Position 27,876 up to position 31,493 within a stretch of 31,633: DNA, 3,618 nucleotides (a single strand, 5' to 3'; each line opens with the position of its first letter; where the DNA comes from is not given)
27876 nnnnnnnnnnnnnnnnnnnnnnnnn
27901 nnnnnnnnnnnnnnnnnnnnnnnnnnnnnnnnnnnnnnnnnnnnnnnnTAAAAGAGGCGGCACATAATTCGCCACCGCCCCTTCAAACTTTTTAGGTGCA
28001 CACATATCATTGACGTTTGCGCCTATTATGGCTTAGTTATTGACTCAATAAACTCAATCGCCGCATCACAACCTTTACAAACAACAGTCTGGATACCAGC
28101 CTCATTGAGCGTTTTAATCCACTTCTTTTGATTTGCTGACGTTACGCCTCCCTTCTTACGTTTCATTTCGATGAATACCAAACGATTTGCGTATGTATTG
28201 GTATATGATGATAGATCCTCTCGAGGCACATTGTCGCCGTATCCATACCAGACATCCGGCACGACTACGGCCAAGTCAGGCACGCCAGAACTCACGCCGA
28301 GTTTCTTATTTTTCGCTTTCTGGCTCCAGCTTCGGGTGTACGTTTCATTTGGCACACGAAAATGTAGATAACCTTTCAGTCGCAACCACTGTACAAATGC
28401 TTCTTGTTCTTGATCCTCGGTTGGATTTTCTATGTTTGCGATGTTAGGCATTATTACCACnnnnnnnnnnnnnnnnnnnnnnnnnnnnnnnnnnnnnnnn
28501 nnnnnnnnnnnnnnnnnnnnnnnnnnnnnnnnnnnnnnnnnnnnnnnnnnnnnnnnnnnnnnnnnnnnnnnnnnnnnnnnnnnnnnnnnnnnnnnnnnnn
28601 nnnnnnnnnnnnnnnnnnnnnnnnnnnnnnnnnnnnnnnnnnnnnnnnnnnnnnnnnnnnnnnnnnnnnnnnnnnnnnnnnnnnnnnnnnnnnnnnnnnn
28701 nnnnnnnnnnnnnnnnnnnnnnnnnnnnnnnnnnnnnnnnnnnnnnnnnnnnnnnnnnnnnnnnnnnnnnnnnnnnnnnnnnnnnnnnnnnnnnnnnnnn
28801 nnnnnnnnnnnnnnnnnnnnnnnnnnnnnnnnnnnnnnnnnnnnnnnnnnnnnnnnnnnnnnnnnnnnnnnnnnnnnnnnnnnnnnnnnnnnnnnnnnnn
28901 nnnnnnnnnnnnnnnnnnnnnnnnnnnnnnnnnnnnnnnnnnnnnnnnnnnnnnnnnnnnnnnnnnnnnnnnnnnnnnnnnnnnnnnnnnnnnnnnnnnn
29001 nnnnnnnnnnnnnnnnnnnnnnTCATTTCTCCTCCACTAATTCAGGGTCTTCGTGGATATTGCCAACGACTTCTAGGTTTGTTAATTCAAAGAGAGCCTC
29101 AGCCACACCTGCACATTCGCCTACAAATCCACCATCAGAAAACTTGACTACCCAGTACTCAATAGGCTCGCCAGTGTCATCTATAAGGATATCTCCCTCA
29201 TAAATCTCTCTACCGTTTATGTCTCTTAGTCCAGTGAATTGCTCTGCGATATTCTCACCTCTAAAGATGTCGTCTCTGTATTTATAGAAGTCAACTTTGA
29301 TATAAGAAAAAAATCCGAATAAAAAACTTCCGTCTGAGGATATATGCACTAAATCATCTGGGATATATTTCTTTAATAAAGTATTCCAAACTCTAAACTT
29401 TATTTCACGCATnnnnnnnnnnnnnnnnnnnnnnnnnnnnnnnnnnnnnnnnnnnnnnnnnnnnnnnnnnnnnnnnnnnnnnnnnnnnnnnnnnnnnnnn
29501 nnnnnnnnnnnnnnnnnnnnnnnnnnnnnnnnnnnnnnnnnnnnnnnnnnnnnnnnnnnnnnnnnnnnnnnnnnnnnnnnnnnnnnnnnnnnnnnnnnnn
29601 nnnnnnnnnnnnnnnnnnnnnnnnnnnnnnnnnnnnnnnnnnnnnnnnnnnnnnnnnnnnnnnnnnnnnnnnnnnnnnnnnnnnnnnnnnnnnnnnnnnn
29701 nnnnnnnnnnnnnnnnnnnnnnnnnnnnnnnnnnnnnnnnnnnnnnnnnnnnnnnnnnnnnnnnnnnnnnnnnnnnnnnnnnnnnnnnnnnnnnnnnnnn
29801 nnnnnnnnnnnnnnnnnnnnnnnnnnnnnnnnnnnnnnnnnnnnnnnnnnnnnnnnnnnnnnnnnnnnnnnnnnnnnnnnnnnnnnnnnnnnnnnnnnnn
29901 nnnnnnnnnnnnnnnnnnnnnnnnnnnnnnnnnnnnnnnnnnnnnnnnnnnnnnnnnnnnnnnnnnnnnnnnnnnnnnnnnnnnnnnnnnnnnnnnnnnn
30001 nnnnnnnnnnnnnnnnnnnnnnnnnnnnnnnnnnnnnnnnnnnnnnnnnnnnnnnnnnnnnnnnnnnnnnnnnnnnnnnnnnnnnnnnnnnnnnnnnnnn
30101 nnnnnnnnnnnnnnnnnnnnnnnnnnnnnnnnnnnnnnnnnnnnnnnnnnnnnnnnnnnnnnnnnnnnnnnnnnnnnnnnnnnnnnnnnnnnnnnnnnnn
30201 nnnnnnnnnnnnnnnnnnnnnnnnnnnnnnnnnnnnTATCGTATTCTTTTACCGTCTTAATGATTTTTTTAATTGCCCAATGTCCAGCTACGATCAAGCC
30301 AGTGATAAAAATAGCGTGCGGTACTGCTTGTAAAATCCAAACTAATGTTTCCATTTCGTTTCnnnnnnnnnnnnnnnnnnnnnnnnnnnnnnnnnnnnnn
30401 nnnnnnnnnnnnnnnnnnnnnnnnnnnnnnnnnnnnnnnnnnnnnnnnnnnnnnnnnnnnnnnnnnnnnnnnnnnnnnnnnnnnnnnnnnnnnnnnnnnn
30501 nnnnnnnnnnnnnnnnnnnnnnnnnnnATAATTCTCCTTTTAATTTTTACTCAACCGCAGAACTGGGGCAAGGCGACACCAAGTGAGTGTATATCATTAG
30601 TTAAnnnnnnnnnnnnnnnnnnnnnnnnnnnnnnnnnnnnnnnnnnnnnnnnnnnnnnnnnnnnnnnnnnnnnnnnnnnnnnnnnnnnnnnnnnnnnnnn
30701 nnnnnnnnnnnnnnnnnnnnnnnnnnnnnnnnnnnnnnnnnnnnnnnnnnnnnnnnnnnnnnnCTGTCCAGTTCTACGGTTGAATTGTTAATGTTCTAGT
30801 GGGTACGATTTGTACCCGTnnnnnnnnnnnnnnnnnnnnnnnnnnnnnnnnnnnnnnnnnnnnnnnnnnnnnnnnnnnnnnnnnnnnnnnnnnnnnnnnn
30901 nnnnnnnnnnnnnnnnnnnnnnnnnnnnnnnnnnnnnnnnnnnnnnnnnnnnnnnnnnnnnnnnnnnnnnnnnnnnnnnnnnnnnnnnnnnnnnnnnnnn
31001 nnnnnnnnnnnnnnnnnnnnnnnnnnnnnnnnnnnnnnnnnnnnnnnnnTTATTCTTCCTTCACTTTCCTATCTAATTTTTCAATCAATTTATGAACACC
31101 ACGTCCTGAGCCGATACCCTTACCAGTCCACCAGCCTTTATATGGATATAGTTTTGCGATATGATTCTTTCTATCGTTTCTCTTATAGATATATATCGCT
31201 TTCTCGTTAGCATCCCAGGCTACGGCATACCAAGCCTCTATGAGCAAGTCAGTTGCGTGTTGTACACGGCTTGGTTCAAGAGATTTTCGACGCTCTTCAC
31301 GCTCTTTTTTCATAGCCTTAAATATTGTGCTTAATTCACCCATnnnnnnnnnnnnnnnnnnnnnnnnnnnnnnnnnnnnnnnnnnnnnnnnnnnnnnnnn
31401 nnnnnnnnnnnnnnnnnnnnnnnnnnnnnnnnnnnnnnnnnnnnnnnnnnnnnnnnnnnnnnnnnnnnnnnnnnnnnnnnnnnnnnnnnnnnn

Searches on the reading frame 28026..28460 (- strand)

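Call 37: search_protein_families(library=phrogs, proteins=[window:28026-28460:-], max_evalue=0.00001)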
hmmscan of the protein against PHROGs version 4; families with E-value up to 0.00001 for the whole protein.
window:28026-28460:- (144 aa): 3 families
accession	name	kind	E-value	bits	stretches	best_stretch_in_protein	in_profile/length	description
phrog_824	-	unknown function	5.4e-27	96.3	1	11-141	62-174/265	-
phrog_5702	-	DNA, RNA and nucleotide metabolism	1.9e-12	48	1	91-139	18-64/70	Holliday junction resolvase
phrog_93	-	DNA, RNA and nucleotide metabolism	3.7e-08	33.5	1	11-142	350-442/613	endonuclease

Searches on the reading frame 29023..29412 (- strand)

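Call 37: search_protein_families(library=phrogs, proteins=[window:29023-29412:-], max_evalue=0.00001)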
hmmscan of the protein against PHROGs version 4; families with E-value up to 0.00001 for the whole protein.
window:29023-29412:- (129 aa): 3 families
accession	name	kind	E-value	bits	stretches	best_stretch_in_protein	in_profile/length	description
phrog_98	-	unknown function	1e-27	98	1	1-128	25-152/208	-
phrog_8684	-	unknown function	2.3e-09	38.4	0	57-77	58-83/164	-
phrog_24347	-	unknown function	8.9e-08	32.6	1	57-127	173-242/245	-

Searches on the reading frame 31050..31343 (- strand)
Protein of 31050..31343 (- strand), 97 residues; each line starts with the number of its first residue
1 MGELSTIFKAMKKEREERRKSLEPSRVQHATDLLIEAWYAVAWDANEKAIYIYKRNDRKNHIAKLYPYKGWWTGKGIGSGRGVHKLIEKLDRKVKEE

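Call 37: search_protein_families(library=phrogs, proteins=[window:31050-31343:-], max_evalue=0.00001)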
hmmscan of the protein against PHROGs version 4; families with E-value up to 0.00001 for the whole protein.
window:31050-31343:- (97 aa): 1 family
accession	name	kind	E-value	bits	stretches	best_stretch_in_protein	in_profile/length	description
phrog_28096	-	unknown function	4.2e-12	46.9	1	16-92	6-77/89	-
